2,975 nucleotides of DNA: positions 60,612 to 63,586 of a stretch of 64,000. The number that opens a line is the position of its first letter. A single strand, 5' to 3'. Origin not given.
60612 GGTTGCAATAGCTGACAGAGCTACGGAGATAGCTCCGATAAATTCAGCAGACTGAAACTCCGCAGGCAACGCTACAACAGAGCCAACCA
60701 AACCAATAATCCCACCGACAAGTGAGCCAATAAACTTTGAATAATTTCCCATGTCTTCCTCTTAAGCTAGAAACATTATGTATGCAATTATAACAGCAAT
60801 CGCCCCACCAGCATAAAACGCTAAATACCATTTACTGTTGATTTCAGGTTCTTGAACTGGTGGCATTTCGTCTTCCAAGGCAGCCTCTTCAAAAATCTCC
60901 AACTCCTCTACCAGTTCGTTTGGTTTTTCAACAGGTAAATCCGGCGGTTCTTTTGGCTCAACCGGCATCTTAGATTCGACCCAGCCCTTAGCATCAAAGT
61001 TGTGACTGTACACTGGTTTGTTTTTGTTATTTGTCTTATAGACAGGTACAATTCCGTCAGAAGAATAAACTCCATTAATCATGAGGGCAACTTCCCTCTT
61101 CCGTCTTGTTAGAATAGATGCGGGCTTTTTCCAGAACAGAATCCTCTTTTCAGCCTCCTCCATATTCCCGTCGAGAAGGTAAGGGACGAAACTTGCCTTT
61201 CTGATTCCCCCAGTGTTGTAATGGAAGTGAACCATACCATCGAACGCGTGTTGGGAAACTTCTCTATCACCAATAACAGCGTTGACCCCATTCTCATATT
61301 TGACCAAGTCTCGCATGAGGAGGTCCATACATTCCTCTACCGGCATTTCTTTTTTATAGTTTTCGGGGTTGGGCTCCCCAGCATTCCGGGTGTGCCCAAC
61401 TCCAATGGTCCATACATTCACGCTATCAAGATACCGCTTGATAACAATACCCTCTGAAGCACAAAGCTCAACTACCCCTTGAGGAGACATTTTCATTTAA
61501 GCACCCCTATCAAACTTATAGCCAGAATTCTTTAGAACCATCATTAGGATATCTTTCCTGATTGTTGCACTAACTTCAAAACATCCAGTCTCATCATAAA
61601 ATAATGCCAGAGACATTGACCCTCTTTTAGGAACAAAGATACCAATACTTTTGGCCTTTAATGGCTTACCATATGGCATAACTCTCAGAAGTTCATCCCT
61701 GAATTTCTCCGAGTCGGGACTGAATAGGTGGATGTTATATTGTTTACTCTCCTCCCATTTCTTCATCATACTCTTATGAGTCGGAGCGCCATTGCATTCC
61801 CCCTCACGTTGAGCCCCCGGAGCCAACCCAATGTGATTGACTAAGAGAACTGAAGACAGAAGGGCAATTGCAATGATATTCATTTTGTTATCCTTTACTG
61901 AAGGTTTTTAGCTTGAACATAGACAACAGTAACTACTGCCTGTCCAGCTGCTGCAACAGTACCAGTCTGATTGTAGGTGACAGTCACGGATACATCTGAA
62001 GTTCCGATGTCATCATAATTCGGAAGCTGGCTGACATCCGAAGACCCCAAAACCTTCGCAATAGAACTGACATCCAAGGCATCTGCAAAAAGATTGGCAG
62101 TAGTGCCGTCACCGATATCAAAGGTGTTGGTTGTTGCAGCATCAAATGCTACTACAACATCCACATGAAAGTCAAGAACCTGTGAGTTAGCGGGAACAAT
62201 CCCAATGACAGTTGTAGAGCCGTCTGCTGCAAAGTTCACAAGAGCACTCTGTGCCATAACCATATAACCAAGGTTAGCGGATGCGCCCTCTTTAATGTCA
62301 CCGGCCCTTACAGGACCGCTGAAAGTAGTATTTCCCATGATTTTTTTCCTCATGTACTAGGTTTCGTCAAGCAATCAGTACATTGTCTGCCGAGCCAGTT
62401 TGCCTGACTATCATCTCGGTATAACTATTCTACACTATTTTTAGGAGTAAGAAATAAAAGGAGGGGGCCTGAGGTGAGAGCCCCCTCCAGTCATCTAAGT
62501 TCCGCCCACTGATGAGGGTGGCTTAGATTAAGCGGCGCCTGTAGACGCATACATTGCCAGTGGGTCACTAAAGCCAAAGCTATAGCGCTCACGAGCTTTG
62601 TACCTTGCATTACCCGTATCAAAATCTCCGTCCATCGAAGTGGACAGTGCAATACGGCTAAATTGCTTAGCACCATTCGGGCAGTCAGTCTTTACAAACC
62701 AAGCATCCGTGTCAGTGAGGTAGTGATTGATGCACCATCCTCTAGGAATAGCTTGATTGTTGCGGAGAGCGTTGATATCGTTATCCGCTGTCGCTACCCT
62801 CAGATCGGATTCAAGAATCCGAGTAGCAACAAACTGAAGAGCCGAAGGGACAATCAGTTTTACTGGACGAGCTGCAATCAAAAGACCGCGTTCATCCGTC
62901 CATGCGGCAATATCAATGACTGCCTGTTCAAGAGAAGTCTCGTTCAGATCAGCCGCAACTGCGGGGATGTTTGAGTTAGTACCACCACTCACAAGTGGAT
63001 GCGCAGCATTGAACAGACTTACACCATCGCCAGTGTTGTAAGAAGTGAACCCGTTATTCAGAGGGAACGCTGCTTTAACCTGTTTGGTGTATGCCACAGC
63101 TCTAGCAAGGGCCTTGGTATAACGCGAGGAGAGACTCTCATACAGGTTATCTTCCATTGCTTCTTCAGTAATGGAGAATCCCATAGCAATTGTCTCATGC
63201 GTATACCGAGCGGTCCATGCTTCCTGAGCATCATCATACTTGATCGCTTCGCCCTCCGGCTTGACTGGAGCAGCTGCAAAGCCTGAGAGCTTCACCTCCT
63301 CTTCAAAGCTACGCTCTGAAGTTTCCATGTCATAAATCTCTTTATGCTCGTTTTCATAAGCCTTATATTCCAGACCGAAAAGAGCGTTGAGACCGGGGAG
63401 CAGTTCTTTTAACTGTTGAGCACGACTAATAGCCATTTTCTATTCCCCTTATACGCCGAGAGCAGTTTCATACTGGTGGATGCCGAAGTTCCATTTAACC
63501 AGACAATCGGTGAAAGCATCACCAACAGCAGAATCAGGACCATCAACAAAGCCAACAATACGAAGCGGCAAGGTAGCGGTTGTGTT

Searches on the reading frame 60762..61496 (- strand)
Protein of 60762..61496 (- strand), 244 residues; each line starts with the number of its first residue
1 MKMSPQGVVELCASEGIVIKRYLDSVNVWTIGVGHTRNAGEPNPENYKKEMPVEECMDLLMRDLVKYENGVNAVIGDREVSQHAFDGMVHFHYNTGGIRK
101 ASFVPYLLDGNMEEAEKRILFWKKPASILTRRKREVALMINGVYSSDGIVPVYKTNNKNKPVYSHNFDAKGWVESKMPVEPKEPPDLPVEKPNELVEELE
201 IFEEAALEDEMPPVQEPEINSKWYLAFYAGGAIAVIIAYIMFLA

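Call 89: search_protein_families(library=phrogs, proteins=[window:60762-61496:-], max_evalue=0.00001)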
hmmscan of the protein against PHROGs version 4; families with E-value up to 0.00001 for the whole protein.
window:60762-61496:- (244 aa): 1 family
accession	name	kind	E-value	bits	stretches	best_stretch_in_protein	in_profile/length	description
phrog_7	-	lysis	4.5e-26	92.2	1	1-179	552-729/873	endolysin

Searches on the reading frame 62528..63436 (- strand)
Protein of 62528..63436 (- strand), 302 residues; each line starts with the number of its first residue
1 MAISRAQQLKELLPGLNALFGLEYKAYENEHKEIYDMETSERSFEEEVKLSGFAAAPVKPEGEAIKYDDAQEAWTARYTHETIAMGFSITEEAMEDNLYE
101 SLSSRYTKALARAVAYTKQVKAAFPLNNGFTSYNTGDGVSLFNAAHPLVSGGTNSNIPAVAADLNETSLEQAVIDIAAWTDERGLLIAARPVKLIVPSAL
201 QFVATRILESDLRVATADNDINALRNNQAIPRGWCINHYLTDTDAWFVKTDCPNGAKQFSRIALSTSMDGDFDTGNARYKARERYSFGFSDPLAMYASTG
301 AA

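Call 10: search_protein_families(library=phrogs, proteins=[window:62528-63436:-], max_evalue=0.001)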
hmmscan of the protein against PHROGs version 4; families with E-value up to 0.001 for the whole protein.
window:62528-63436:- (302 aa): 3 families
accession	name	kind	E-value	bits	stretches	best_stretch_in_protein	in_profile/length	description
phrog_371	-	head and packaging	1.3e-21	78.2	1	1-157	1-157/303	major head protein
phrog_4523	-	head and packaging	6.2e-10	39.4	1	60-251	414-589/644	major head and protease protein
phrog_133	-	head and packaging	3e-08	33.8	1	45-226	421-591/668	head maturation protease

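Call 23: search_dna_similar(query=window:62528-63436:-, collection=phages, mode=protein, max_rows=15)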
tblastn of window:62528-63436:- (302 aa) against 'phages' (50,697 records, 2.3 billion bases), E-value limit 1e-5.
Records with a match: 22; places in all: 22; records where one place covers at least 80% of the query: 22.
Best place of each record, by identity: 60-80% 7; <60% 15.
By first word of the organism name: Caudoviricetes 7; Caulobacter 4; Planktothrix 2; Pelagibacter 2; Roseobacter 2; Synechococcus 1; Phage 1; phage 1; Alcaligenes 1; Bacillus 1.
By host as written in the record: - 7; Caulobacter vibrioides CB15 3; Candidatus Pelagibacter sp. HTCC1062 2; Roseobacter sp. FZCC0083 2; Synechococcus sp. 1; Planktothricoides raciborskii 1; Gammaproteobacteria 1; unknown 1; and 4 more.
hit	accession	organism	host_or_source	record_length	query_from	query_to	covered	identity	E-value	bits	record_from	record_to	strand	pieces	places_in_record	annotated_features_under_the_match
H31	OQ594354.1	Synechococcus phage MinM2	Synechococcus sp.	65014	2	301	99%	73.3%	1e-145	457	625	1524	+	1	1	hypothetical protein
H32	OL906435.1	Planktothrix phage Pag-Yong1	Planktothrix agardhii FACHB-1261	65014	2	301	99%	73.3%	1e-145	457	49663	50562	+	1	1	major capsid protein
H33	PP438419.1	Planktothrix phage Pra-JY27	Planktothricoides raciborskii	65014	2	301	99%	73.3%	1e-145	457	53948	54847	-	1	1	hypothetical protein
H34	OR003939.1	Phage DSL-LC04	Gammaproteobacteria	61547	1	300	99%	63.3%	9e-125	397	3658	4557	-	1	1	major capsid protein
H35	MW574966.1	phage 023Pt_psg01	unknown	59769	1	298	99%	62.5%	7e-116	372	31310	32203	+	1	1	putative phage head protein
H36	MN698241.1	Pelagibacter phage HTVC027P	Candidatus Pelagibacter sp. HTCC1062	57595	1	291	96%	64.0%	4e-120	384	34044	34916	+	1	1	capsid protein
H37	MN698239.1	Pelagibacter phage HTVC023P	Candidatus Pelagibacter sp. HTCC1062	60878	1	298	99%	61.2%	4e-122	390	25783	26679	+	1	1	capsid protein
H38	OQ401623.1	Roseobacter phage CRP-901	Roseobacter sp. FZCC0083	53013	1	302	100%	55.3%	7e-103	335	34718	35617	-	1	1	putative head protein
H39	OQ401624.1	Roseobacter phage CRP-902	Roseobacter sp. FZCC0083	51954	1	302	100%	55.3%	2e-102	333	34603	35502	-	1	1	major head subunit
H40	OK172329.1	Alcaligenes phage vB_Af_QDWS535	Alcaligenes faecalis 10106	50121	10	301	97%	48.8%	3e-86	287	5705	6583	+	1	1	hypothetical protein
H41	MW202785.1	Caudoviricetes sp.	Manatee Spring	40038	3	301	99%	44.7%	6e-75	254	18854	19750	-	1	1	major capsid protein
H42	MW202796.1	Caudoviricetes sp.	Manatee Spring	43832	3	300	99%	41.8%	1e-67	234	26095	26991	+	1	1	major capsid protein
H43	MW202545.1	Caudoviricetes sp.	Manatee Spring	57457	14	301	95%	37.9%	2e-51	187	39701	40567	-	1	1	major capsid protein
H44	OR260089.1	Caulobacter phage GB2A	Caulobacter vibrioides CB15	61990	14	300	95%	38.1%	7e-52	188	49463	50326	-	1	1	hypothetical protein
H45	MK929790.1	Caulobacter phage RW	Caulobacter vibrioides CB15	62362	14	300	95%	38.1%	7e-52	188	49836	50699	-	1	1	hypothetical protein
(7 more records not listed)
